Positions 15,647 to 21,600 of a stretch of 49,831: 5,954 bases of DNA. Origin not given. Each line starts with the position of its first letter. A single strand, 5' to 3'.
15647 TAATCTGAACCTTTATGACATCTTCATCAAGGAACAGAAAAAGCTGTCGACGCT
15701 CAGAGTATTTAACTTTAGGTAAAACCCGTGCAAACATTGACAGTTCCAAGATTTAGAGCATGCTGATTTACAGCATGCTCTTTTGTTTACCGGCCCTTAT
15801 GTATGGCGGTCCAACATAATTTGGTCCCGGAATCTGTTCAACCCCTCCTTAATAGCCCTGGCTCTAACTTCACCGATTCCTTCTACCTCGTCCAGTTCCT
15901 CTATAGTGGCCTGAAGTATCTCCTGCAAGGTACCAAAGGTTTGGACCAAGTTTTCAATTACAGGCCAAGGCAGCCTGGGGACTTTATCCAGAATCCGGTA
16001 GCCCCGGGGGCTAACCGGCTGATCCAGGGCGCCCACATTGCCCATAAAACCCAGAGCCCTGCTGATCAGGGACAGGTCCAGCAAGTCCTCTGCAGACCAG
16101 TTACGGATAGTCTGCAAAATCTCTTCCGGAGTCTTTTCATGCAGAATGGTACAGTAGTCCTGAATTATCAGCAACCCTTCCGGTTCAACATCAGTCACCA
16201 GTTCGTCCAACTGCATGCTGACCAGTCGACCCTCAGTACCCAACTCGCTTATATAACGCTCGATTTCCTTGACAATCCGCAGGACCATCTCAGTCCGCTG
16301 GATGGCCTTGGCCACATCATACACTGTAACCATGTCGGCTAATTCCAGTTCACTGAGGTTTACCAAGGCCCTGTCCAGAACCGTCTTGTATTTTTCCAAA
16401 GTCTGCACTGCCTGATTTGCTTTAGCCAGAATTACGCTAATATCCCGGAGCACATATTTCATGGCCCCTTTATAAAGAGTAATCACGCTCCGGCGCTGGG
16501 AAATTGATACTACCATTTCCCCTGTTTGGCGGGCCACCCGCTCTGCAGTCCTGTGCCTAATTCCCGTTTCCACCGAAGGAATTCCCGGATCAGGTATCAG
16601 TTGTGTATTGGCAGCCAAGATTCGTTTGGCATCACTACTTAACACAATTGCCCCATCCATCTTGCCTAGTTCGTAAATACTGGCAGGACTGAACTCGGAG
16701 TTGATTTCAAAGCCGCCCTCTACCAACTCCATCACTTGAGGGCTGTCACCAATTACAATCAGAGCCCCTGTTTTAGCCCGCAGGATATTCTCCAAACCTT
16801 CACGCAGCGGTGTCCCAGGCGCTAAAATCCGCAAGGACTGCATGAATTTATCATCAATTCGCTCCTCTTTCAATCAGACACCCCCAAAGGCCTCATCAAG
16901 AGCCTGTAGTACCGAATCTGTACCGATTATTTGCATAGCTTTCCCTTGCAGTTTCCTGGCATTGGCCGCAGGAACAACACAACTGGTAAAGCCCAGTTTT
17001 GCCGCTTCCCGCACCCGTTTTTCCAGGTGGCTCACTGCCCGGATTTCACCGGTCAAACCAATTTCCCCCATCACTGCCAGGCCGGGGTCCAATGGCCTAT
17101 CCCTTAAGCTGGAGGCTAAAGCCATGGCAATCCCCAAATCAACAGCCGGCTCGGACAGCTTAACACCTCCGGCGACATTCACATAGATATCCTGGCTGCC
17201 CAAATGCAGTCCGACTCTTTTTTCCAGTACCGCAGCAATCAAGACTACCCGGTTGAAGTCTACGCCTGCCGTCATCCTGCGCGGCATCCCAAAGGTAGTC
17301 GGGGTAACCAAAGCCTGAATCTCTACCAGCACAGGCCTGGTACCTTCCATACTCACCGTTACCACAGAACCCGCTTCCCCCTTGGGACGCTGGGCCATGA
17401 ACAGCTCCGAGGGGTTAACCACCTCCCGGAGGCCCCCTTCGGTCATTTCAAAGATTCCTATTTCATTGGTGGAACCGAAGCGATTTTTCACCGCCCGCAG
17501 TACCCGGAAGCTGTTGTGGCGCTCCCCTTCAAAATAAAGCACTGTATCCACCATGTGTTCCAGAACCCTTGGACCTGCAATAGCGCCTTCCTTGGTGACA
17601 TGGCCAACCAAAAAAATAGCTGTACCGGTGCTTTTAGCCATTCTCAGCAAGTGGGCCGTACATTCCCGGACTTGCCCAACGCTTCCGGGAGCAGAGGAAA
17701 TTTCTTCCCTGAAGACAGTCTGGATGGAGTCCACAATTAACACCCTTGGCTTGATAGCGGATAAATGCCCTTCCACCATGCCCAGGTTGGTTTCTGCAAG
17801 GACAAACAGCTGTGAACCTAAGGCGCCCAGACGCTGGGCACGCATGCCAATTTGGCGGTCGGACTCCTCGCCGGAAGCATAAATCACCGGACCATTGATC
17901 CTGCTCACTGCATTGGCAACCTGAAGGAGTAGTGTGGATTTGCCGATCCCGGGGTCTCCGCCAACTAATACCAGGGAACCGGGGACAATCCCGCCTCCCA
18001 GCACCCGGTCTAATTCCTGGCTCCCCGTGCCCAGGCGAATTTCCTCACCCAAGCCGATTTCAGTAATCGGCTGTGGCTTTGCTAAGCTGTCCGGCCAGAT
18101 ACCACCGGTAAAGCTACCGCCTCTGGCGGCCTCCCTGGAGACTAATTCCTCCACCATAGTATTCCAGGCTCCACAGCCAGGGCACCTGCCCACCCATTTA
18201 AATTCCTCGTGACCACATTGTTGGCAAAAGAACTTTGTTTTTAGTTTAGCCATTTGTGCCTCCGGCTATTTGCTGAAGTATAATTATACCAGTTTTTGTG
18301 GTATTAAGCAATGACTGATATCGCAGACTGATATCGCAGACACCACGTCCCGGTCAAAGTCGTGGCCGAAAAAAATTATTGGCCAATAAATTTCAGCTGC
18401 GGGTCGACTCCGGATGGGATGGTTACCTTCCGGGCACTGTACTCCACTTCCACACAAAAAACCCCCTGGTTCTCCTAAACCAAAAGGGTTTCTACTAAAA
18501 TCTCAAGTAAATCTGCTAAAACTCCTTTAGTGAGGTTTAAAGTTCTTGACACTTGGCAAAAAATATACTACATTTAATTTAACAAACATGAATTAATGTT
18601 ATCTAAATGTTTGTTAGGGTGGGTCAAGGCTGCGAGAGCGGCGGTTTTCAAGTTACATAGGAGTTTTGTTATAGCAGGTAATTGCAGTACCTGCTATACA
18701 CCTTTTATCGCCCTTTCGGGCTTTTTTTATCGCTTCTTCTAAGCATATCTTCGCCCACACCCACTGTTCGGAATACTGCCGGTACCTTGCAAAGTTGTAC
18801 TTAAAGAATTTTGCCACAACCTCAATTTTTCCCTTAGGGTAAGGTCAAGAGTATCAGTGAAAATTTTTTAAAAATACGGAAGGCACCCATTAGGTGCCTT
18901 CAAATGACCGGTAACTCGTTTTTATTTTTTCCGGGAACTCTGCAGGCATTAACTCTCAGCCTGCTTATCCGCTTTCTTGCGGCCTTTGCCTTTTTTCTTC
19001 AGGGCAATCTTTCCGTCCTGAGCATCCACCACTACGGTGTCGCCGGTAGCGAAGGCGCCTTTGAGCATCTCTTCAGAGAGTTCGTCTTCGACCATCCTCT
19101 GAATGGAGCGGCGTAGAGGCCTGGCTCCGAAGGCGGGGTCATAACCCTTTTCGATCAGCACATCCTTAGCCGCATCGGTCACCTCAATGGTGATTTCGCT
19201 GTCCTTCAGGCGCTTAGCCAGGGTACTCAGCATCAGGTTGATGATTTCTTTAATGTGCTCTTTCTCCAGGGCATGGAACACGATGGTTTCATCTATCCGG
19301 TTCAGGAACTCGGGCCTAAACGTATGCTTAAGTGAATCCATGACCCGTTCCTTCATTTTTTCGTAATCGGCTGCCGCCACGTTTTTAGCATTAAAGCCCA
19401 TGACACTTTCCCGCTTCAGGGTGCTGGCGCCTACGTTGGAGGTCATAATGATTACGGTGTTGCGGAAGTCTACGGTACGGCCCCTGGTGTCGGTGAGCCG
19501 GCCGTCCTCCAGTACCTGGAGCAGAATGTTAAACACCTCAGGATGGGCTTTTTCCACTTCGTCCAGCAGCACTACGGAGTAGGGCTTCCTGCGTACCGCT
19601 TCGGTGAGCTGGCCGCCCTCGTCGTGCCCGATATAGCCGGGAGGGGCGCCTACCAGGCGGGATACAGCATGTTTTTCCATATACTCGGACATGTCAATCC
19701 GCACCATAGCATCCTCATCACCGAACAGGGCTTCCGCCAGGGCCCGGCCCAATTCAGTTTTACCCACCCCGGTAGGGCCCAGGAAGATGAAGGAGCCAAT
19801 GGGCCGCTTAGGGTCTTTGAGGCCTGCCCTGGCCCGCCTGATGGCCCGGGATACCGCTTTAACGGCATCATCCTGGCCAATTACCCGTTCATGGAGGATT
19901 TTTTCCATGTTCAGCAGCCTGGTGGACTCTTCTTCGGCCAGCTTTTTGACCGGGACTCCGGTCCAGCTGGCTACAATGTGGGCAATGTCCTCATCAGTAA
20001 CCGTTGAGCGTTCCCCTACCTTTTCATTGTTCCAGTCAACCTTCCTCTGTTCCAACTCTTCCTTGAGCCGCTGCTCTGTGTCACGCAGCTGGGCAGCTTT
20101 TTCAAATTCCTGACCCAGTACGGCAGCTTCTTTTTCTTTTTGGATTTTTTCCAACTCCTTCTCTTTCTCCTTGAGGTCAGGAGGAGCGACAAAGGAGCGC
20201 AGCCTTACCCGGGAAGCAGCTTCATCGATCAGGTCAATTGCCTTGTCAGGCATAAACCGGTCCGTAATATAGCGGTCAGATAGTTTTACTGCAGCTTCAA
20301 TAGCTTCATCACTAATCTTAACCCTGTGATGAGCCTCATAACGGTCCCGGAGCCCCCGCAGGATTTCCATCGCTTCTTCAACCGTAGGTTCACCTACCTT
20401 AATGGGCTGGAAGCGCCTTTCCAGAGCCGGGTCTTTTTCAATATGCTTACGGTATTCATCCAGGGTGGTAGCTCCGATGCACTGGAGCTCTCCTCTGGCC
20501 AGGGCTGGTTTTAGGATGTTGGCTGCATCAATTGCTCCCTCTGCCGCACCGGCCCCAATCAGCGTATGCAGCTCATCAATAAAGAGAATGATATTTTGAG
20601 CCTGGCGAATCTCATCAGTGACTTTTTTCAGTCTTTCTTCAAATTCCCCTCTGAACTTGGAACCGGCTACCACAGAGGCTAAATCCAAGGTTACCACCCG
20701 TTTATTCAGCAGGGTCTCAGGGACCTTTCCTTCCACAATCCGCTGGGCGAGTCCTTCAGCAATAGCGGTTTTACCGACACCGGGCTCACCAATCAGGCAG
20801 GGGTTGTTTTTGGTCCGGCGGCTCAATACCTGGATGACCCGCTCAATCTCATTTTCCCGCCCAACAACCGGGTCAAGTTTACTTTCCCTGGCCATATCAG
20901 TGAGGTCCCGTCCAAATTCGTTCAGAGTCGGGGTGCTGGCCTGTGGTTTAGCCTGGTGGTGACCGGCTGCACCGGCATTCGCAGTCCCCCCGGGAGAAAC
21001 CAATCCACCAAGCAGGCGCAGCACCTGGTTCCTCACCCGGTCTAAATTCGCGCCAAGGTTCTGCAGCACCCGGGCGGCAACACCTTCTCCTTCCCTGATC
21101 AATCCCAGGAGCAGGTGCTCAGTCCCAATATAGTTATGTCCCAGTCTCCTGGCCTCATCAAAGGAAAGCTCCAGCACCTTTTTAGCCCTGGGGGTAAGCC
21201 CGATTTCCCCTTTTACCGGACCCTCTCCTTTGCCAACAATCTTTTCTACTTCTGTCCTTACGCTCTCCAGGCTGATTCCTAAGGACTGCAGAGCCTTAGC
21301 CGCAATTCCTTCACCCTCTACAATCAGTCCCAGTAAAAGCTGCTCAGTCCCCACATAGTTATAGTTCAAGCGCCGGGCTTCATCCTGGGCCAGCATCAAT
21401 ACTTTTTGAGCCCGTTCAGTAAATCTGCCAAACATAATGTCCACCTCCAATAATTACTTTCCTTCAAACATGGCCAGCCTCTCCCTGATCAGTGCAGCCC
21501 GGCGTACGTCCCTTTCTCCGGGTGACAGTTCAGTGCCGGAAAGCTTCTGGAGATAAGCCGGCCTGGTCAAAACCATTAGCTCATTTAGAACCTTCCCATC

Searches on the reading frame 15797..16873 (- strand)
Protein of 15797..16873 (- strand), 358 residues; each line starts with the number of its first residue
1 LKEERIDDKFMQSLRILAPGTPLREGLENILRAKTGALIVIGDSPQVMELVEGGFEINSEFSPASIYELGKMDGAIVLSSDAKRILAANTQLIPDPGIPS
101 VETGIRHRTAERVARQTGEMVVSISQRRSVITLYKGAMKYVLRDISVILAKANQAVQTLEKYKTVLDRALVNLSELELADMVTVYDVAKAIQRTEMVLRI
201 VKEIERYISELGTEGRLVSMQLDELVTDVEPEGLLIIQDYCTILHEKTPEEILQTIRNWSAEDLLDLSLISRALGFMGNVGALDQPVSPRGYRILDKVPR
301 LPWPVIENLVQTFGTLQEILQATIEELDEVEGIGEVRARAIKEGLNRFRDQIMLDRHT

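Call 57: search_protein_families(library=pfam, proteins=[window:15797-16873:-], max_evalue=0.00001)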
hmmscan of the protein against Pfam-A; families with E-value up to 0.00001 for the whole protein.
window:15797-16873:- (358 aa): 5 families
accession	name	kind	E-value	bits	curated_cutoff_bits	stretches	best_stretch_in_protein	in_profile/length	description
PF10635.14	DisA-linker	-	1.5e-55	187.3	25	1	142-280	1-139/142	DisA bacterial checkpoint controller linker region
PF02457.21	DAC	-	9.7e-28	96.6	27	1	25-136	2-116/119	DisA bacterial checkpoint controller nucleotide-binding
PF12826.13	HHH_2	-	1.1e-07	32.3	27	1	308-343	18-53/64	Helix-hairpin-helix motif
PF00633.29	HHH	-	6.2e-07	29.4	24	1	316-343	2-29/30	Helix-hairpin-helix motif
PF14520.12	HHH_5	-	8.3e-06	26.6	27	0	307-346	16-56/57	Helix-hairpin-helix domain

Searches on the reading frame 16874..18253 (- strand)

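Call 57: search_protein_families(library=pfam, proteins=[window:16874-18253:-], max_evalue=0.00001)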
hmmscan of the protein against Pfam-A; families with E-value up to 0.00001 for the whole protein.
window:16874-18253:- (459 aa): 8 families
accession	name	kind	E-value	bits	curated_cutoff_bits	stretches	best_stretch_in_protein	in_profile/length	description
PF06745.19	ATPase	-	2.5e-15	56.9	26.6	1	76-144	3-72/231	KaiC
PF13481.12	AAA_25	-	9.1e-15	55.2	27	1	80-224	21-195/195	AAA domain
PF18073.7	Zn_ribbon_LapB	-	8.3e-12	45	25.7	1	10-35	3-28/28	Rubredoxin metal binding domain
PF13541.12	ChlI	-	3.6e-10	40.2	27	1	342-431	32-121/121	Subunit ChlI of Mg-chelatase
PF05362.19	Lon_C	-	7e-08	32.7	21.1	1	353-436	93-177/205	Lon protease (S16) C-terminal proteolytic domain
PF03796.21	DnaB_C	-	2.6e-07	30.7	27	1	75-139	3-67/255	DnaB-like helicase C terminal domain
PF13401.12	AAA_22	-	2.7e-06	28.1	27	1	94-218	7-123/130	AAA domain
PF08423.17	Rad51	-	3.8e-06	26.8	22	0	72-186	6-139/244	Rad51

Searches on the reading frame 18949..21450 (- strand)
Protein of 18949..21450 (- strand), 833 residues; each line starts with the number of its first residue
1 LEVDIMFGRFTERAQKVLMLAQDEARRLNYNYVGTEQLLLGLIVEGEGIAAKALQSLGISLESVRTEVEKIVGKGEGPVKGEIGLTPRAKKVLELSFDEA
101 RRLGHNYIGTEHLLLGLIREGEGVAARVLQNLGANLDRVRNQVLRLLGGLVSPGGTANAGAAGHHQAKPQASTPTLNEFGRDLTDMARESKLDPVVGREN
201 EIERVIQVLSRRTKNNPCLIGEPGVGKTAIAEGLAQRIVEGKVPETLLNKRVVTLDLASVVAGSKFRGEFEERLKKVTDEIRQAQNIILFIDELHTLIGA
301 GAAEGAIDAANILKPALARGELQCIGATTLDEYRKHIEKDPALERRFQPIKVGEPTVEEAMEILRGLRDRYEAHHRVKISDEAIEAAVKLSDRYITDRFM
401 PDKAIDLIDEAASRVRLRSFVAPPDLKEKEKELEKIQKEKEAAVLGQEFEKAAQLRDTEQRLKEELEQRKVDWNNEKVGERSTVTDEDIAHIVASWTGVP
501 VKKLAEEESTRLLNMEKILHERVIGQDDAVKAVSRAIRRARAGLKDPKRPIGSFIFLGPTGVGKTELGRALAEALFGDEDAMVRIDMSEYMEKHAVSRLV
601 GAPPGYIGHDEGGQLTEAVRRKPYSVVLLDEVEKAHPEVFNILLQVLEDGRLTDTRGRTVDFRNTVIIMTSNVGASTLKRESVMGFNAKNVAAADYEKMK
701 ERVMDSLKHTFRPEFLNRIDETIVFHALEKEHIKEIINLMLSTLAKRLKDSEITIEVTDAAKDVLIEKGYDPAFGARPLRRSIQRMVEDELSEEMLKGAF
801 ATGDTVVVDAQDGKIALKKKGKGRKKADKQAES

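Call 57: search_protein_families(library=pfam, proteins=[window:18949-21450:-], max_evalue=0.00001)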
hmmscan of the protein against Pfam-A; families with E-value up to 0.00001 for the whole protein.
window:18949-21450:- (833 aa): 14 families
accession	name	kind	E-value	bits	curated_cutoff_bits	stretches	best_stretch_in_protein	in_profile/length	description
PF07724.20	AAA_2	-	1.5e-74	250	27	1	549-721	1-165/166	AAA domain (Cdc48 subfamily)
PF02861.25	Clp_N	-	8.4e-39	132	20.7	2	97-148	2-53/53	Clp amino terminal domain, pathogenicity island component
PF17871.7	AAA_lid_9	-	4.5e-37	126.6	22.8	1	356-457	1-102/104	AAA lid domain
PF10431.15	ClpB_D2-small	-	2.1e-29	101.8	21.9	1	728-808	1-81/81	C-terminal, D2-small domain, of ClpB protein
PF00004.35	AAA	-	7.7e-25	88.3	21.2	2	218-330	2-110/131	ATPase family associated with various cellular activities (AAA)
PF07728.20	AAA_5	-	1.1e-20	74.5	22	1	554-675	2-125/139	AAA domain (dynein-related subfamily)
PF13191.12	AAA_16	-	4.4e-12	47.3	32.6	1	195-295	2-142/167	AAA ATPase domain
PF00158.32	Sigma54_activat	-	6.5e-12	45.9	20.2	1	552-671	23-141/168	Sigma-54 interaction domain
PF13401.12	AAA_22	-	1.4e-11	45.3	27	0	553-648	7-109/130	AAA domain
PF13238.12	AAA_18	-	2.4e-08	34.9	29.4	0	218-286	2-68/128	AAA domain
PF05621.17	TniB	-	6.7e-07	29.4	22.4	0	215-352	36-184/189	Bacterial TniB protein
PF20720.3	nSTAND3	-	8.7e-07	29.2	27.2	0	214-240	17-43/155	Novel STAND NTPase 3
PF02151.25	UVR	-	4.4e-06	26.7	21.5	0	430-465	1-36/36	UvrB/uvrC motif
PF20030.5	bpMoxR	-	9.5e-06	25.3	27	0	195-252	14-68/205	MoxR domain in the MoxR-vWA-beta-propeller ternary systems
